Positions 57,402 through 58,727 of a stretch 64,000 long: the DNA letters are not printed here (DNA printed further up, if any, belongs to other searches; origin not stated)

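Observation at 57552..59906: Secreted beta-helix protein plus diheme cytochrome c operon of unknown function, beside Fur-controlled iron uptake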

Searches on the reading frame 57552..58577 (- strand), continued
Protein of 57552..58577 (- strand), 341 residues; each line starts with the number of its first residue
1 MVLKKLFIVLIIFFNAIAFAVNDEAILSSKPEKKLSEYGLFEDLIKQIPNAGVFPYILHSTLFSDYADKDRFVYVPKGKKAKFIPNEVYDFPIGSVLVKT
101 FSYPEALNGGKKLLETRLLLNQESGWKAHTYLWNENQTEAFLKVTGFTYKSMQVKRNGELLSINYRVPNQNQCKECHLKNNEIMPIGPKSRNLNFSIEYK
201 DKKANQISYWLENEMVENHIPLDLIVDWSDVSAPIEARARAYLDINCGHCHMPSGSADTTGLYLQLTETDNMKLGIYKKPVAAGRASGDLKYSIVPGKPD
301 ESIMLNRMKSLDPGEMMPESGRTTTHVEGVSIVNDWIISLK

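Call 30: find_related_loci(query=A2, collection=genome_contigs, flank=10000)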
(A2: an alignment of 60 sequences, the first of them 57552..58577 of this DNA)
Query A2 (341 aa) in genome_contigs; peptide patterns used: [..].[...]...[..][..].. (x = any residue, [..] = any of these).
600 stretches matched a pattern (row limit reached: there are more); 600 encode a relative of the query (tblastn E <= 1e-3); the best 80 are kept; 80 distinct loci.
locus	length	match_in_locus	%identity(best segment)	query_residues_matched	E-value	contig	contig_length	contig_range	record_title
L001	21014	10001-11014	72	5-341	3e-171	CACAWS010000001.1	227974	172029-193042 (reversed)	uncultured SAR86 cluster bacterium isolate AG-349-F19 genome assembly, contig: AG-349-F19_NODE_1, whole genome shotgun s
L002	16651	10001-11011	61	5-341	4e-133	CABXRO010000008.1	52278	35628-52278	MAG: uncultured SAR86 cluster bacterium isolate AG-325-A20 genome assembly, contig: AG-325-A20_NODE_8, whole genome shot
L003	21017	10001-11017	52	3-337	2e-119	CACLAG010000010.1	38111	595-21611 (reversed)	MAG: uncultured SAR92 cluster bacterium isolate AG-461-D04 genome assembly, contig: AG-461-D04_NODE_10, whole genome sho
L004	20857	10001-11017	52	3-337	7e-119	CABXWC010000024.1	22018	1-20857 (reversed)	MAG: uncultured SAR92 cluster bacterium isolate AG-325-G05 genome assembly, contig: AG-325-G05_NODE_24, whole genome sho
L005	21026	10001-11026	52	4-341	4e-117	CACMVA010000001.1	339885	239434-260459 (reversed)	MAG: uncultured SAR86 cluster bacterium isolate AG-892-E05 genome assembly, contig: AG-892-E05_NODE_1, whole genome shot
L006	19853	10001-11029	55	4-341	7e-116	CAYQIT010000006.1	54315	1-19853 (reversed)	MAG TPA_asm: uncultured Gammaproteobacteria bacterium isolate binchicken_co215_37 genome assembly, contig: NODE_48_lengt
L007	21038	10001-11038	53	2-341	6e-116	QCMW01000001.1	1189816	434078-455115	SAR86 cluster bacterium AG-422-O05 Ga0172204_11, whole genome shotgun sequence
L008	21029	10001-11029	52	3-341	9e-116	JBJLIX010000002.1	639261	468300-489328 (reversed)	MAG: Gammaproteobacteria bacterium isolate LRMED-377 SAR86-LRMED-377-C2, whole genome shotgun sequence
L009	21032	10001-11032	51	2-340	4e-115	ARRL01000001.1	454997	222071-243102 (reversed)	Gamma proteobacterium SCGC AAA168-P09 AAA168P9DRAFT_NODE-unique_1_len_454997.1_C, whole genome shotgun sequence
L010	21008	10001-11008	52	9-340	3e-113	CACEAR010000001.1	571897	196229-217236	uncultured SAR86 cluster bacterium isolate AG-390-J09 genome assembly, contig: AG-390-J09_NODE_1, whole genome shotgun s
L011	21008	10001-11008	52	6-340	1e-112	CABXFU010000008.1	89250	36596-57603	MAG: uncultured SAR86 cluster bacterium isolate AG-313-P16 genome assembly, contig: AG-313-P16_NODE_8, whole genome shot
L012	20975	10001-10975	53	17-340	1e-112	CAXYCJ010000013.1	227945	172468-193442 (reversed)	MAG: uncultured SAR86 cluster bacterium isolate FRAM_RAS_F4_05_2017_1-MAG_28 genome assembly, contig: FRAM_RAS_F4_05_201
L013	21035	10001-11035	51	1-340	3e-117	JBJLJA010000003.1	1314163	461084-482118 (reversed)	MAG: Gammaproteobacteria bacterium isolate LRMED-380 SAR86-LRMED-380-C3, whole genome shotgun sequence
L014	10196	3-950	50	26-340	6e-105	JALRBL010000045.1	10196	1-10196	MAG: Gammaproteobacteria bacterium isolate HM.31 HM_1363018, whole genome shotgun sequence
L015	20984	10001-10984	48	20-341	1e-104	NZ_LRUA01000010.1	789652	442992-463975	Kordiimonas lacus strain S3-22 S3-22_S10, whole genome shotgun sequence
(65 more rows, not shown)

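Call 38: find_homologous_proteins(query=A3, max_evalue=1e-10)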
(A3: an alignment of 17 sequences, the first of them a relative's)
Query A3 (17 sequences) (812 aa, profile of the alignment): 7820 proteins with E <= 1e-10 among 8000 candidates; the best 120 are listed.
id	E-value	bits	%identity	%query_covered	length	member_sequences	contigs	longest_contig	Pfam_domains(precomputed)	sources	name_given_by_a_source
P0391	0.0e+0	1423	56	93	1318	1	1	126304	PF13229.13,PF22842.4,PF05048.20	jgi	jgi:parallel beta-helix repeat protein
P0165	0.0e+0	1096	41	93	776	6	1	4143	PF13229.13,PF22842.4,PF05048.20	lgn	-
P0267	0.0e+0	1065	38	92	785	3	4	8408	PF13229.13,PF12708.13,PF22842.4,PF05048.20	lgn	-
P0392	0.0e+0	1056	42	92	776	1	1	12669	PF13229.13,PF22842.4,PF00034.27,PF05048.20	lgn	-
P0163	0.0e+0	1042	44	93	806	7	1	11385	PF13229.13,PF05048.20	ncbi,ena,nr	ncbi:MAG: parallel beta-helix domain-containing protein [Ketobacteraceae bacterium]|nr:parallel beta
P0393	0.0e+0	1039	48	91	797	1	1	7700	PF13229.13,PF22842.4,PF05048.20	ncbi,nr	ncbi:MAG: right-handed parallel beta-helix repeat-containing protein [Myxococcales bacterium]|nr:rig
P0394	0.0e+0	1030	40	92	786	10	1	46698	PF13229.13,PF22842.4,PF05048.20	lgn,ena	-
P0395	0.0e+0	1029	41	92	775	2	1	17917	PF13229.13,PF22842.4,PF05048.20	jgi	jgi:parallel beta-helix repeat protein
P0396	0.0e+0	1028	42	92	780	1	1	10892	PF13229.13,PF12708.13,PF22842.4,PF05048.20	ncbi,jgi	jgi:parallel beta-helix repeat protein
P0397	0.0e+0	1027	-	-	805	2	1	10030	PF13229.13,PF05048.20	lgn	-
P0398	0.0e+0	1026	43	93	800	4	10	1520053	PF13229.13,PF22842.4,PF05048.20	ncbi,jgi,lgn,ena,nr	ncbi:MAG: SO2930 family diheme c-type cytochrome [Ketobacter sp.]|nr:MAG: hypothetical protein D6160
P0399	0.0e+0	1026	39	92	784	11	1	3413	PF13229.13,PF12708.13,PF22842.4,PF05048.20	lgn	-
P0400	0.0e+0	1023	40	92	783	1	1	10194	PF13229.13,PF12708.13,PF22842.4,PF05048.20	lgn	-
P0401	0.0e+0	1022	39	92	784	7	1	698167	PF13229.13,PF12708.13,PF22842.4,PF05048.20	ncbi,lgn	-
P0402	0.0e+0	1021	39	92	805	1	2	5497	PF13229.13,PF12708.13,PF22842.4,PF05048.20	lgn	-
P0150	0.0e+0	1020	100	100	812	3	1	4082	PF13229.13,PF05048.20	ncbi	-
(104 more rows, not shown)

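Call 39: search_protein_families(library=pfam, proteins=[window:57552-58577:-, P0391, P0145, P0231], max_evalue=5)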
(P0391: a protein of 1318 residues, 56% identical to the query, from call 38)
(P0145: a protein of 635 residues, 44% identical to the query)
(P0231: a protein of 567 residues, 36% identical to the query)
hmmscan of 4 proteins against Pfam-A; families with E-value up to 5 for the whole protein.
window:57552-58577:- (341 aa): 8 families
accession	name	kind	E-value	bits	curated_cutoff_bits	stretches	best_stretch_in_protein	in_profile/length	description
PF25652.1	Ourmia_CP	-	0.039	13.8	27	1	285-329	100-144/203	Ourmia virus capsid protein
PF00034.26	Cytochrom_C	-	0.048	15.4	21.3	0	240-273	6-41/90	Cytochrome c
PF07635.16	PSCyt1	-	0.048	14.7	22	1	287-318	25-56/59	Planctomycete cytochrome C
PF20513.3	UBact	-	0.14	12.4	27.8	1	297-313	15-31/43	Prokaryotic ubiquitin-like protein UBact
PF09699.15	Paired_CXXCH_1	-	0.15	12.2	20.6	0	246-258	8-20/41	Doubled CXXCH motif (Paired_CXXCH_1)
PF14522.11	Cytochrome_C7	-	0.25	11.7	24.8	1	169-254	12-51/67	Cytochrome c7 and related cytochrome c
PF03367.19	Zn_ribbon_ZPR1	-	0.3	11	23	1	172-185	37-50/56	ZPR1 zinc-finger domain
PF22113.1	Mtrc-MtrF_II-IV_dom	-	0.31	11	30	1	170-261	28-98/176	Outer membrane cytochrome MtrC/MtrF-like, domains II/IV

P0391 (1318 aa): 7 families
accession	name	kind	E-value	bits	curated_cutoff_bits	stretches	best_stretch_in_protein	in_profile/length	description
PF13229.12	Beta_helix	-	1.3e-36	126.1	25.9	4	258-407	20-148/158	Right handed beta helix region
PF05048.19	NosD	-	4.1e-22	79.1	23.6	2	654-794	33-173/212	Periplasmic copper-binding protein (NosD)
PF07602.17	DUF1565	-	4.3e-05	23.4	20.3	2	152-408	15-239/257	Protein of unknown function (DUF1565)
PF00295.23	Glyco_hydro_28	-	0.00016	21.4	22.9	2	613-698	98-180/324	Glycosyl hydrolases family 28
PF16318.11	DUF4957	-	0.0035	17.6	30.8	1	571-705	1-111/142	Domain of unknown function (DUF4957)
PF09699.15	Paired_CXXCH_1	-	0.0075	16.4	20.6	1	1120-1132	6-18/41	Doubled CXXCH motif (Paired_CXXCH_1)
PF01095.25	Pectinesterase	-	0.14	11.3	27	0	156-209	16-73/298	Pectinesterase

P0145 (635 aa): 3 families
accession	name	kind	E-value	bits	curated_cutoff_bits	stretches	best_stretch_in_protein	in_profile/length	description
PF13442.11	Cytochrome_CBB3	-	0.017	15.9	27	0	302-316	10-24/68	Cytochrome C oxidase, cbb3-type, subunit III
PF00034.26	Cytochrom_C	-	0.037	15.8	21.3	0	227-249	10-33/90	Cytochrome c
PF07635.16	PSCyt1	-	0.059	14.4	22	1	352-377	31-56/59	Planctomycete cytochrome C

P0231 (567 aa): 10 families
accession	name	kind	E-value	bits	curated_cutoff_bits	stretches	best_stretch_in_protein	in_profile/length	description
PF00034.26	Cytochrom_C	-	1.8e-10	42.4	21.3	2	420-466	2-46/90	Cytochrome c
PF13442.11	Cytochrome_CBB3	-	4.8e-08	33.6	27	2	418-462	2-37/68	Cytochrome C oxidase, cbb3-type, subunit III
PF07627.16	PSCyt3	-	0.0014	19.3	27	0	198-222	56-80/98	Protein of unknown function (DUF1588)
PF09699.15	Paired_CXXCH_1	-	0.003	17.6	20.6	1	286-304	6-24/41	Doubled CXXCH motif (Paired_CXXCH_1)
PF14537.11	Cytochrom_c3_2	-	0.0061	17.4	25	0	428-438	55-65/79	Cytochrome c3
PF18509.6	MCR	-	0.0076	16.2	30.4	1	428-442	15-29/30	Magnetochrome domain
PF07635.16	PSCyt1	-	0.008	17.2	22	1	289-360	1-56/59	Planctomycete cytochrome C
PF22113.1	Mtrc-MtrF_II-IV_dom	-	0.075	13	30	0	206-298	77-168/176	Outer membrane cytochrome MtrC/MtrF-like, domains II/IV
PF14522.11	Cytochrome_C7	-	0.19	12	24.8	0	429-437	12-20/67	Cytochrome c7 and related cytochrome c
PF16694.10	Cytochrome_P460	-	2.7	8.9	27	0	280-297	101-118/125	Cytochrome P460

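Call 40: search_solved_structures(query=A2, max_evalue=10, show_alignments=3)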
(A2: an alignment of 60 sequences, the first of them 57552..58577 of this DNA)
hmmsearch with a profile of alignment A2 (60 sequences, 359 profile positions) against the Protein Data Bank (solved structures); distinct sequences matched with E-value up to 10: 17.
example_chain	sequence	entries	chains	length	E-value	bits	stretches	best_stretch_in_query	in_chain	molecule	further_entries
9l08_A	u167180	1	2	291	3.8e-09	39.3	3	149-222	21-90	Covalently Connected Cytochrome c555 trimer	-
5z25_A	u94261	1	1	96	0.055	15.8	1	149-221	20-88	Cytochrome c552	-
8hdd_B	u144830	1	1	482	0.3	13.3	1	253-276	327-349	Glucose dehydrogenase beta subunit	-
7o38_A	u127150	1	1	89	0.35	13.1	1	253-279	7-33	Cytochrome c-552 Ks_3357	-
1jni_A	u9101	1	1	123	0.45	12.8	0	157-200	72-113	DIHEME CYTOCHROME C NAPB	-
9jqa_C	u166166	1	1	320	0.53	12.5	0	255-277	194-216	Fructose dehydrogenase cytochrome subunit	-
8hcr_C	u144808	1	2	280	0.86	11.8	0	258-271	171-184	Cytochrome bc1 complex cytochrome c subunit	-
7e1v_O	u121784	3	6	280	0.86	11.8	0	258-271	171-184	Cytochrome bc1 complex cytochrome c subunit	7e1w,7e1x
7w2j_C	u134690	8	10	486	1.4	11.1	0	255-277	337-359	Fructose dehydrogenase cytochrome subunit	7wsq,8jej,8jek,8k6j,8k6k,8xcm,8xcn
6hwh_M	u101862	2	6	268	2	10.6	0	257-271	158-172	Cytochrome bc1 complex cytochrome c subunit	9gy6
8ovc_O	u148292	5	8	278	2.1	10.5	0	257-271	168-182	Cytochrome bc1 complex cytochrome c subunit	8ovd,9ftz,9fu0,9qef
7zs0_A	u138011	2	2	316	2.1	10.5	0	257-277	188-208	Hypothetical (Diheme) protein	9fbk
7zs2_A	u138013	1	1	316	2.2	10.5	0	257-277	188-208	Hypothetical (Diheme) protein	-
7zs1_A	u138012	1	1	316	2.2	10.5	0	257-277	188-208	Hypothetical (Diheme) protein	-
6adq_C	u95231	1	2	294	2.4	10.4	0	257-271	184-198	Cytochrome bc1 complex cytochrome c subunit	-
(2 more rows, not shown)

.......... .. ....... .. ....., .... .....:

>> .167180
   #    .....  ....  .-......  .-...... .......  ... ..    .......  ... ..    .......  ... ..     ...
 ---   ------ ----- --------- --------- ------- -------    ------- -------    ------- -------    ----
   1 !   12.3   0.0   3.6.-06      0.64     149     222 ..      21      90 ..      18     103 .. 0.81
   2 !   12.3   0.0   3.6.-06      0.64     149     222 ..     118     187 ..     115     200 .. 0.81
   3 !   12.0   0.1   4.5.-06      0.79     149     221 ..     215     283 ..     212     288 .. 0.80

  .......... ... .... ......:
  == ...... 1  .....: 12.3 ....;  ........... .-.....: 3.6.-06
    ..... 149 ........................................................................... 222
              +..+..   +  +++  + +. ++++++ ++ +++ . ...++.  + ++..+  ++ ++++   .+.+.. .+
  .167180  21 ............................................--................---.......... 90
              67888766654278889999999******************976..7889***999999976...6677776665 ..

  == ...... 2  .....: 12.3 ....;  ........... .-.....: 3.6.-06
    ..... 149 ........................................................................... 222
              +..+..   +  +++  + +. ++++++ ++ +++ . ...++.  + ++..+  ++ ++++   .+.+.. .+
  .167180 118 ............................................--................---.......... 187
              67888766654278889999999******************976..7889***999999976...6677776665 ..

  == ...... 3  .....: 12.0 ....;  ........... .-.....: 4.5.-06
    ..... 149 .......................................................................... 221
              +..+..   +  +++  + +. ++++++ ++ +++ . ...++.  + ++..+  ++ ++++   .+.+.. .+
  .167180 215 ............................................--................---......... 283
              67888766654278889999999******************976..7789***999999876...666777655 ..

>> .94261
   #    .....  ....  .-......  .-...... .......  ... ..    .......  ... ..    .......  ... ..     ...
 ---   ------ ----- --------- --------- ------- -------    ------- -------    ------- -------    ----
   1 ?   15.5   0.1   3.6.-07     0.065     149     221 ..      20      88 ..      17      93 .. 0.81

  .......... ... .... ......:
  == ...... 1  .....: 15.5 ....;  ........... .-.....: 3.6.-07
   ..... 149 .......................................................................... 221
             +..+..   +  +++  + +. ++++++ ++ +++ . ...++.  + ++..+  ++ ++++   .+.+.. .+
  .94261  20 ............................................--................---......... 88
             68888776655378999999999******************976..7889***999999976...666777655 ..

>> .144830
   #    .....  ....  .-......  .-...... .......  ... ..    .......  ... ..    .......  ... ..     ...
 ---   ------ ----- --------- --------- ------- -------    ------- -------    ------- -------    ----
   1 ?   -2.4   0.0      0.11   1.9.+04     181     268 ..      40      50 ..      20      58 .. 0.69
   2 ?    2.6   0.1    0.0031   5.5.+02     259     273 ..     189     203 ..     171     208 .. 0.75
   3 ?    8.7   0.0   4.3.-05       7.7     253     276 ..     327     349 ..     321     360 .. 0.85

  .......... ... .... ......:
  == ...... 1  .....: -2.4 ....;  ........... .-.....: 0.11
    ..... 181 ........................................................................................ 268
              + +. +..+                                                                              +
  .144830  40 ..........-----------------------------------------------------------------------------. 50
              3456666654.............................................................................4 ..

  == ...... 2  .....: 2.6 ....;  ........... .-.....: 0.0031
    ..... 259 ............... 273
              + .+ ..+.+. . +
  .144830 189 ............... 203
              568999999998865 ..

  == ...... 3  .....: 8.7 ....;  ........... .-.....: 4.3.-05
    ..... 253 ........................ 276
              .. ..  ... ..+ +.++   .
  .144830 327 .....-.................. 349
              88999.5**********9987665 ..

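Call 46: find_encoding_contigs(protein=P0001, flank=6000, max_places=3)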
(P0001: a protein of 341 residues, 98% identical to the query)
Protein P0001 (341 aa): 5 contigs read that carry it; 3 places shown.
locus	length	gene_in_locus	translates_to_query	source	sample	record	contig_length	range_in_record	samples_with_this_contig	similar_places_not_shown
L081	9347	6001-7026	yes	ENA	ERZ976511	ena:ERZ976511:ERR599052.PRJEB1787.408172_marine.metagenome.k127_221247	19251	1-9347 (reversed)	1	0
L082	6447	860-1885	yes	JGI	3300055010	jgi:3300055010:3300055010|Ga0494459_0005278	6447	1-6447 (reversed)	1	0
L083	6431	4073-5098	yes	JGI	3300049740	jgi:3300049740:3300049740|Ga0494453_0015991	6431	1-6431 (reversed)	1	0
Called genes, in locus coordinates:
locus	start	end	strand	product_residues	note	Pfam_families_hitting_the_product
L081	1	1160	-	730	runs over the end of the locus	PF07715:Plug, PF00593:TonB_dep_Rec_b-barrel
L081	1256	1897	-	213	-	PF02463:SMC_N (faint), PF00005:ABC_tran, PF13304:AAA_21 (faint)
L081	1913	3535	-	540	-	PF00528:BPD_transp_1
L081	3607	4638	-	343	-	PF01547:SBP_bac_1, PF13416:SBP_bac_8, PF13531:SBP_bac_11, PF13343:SBP_bac_6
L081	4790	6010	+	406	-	PF22842:Pel9A-like_beta_helix (weak), PF05048:NosD (faint), PF13229:Beta_helix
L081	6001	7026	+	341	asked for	-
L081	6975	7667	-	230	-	-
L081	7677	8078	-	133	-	PF13664:DUF4149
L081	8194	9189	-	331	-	PF00135:COesterase, PF20434:BD-FAE, PF07859:Abhydrolase_3, PF00326:Peptidase_S9 (faint)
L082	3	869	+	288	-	?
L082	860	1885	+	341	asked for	-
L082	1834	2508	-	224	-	-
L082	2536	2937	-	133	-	PF13664:DUF4149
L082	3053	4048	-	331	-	PF00135:COesterase, PF20434:BD-FAE, PF07859:Abhydrolase_3, PF00326:Peptidase_S9 (faint)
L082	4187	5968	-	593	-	PF03979:Sigma70_r1_1, PF00140:Sigma70_r1_2, PF04546:Sigma70_ner, PF04542:Sigma70_r2, PF04539:Sigma70_r3, PF04545:Sigma70_r4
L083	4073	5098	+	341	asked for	-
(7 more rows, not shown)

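Call 47: find_encoding_contigs(protein=P0015, flank=6000, max_places=2)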
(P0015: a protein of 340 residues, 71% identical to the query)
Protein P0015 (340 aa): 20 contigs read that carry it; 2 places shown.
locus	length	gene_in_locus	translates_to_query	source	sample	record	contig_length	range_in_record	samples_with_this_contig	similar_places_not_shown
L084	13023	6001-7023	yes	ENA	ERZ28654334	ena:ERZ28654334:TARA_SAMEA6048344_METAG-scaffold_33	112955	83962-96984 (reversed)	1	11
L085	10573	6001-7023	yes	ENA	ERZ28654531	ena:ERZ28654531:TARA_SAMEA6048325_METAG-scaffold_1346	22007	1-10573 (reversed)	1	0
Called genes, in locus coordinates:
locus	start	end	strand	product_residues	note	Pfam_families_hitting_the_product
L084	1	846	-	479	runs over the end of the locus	PF00171:Aldedh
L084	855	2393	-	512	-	PF01039:Carboxyl_trans, PF03255:ACCA (faint)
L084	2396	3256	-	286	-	PF00378:ECH_1, PF16113:ECH_2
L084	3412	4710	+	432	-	PF01053:Cys_Met_Meta_PP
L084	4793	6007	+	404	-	PF22842:Pel9A-like_beta_helix, PF13229:Beta_helix, PF05048:NosD (weak)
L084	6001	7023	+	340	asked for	-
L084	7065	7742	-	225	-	-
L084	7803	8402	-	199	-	-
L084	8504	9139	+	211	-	-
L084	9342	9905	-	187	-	PF00881:Nitroreductase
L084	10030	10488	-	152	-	PF01502:PRA-CH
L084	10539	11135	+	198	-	PF00005:ABC_tran, PF02463:SMC_N (faint), PF13304:AAA_21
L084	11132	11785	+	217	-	PF03379:CcmB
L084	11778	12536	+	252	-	PF01578:Cytochrom_C_asm, PF27518:CcmC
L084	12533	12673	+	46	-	-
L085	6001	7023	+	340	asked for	-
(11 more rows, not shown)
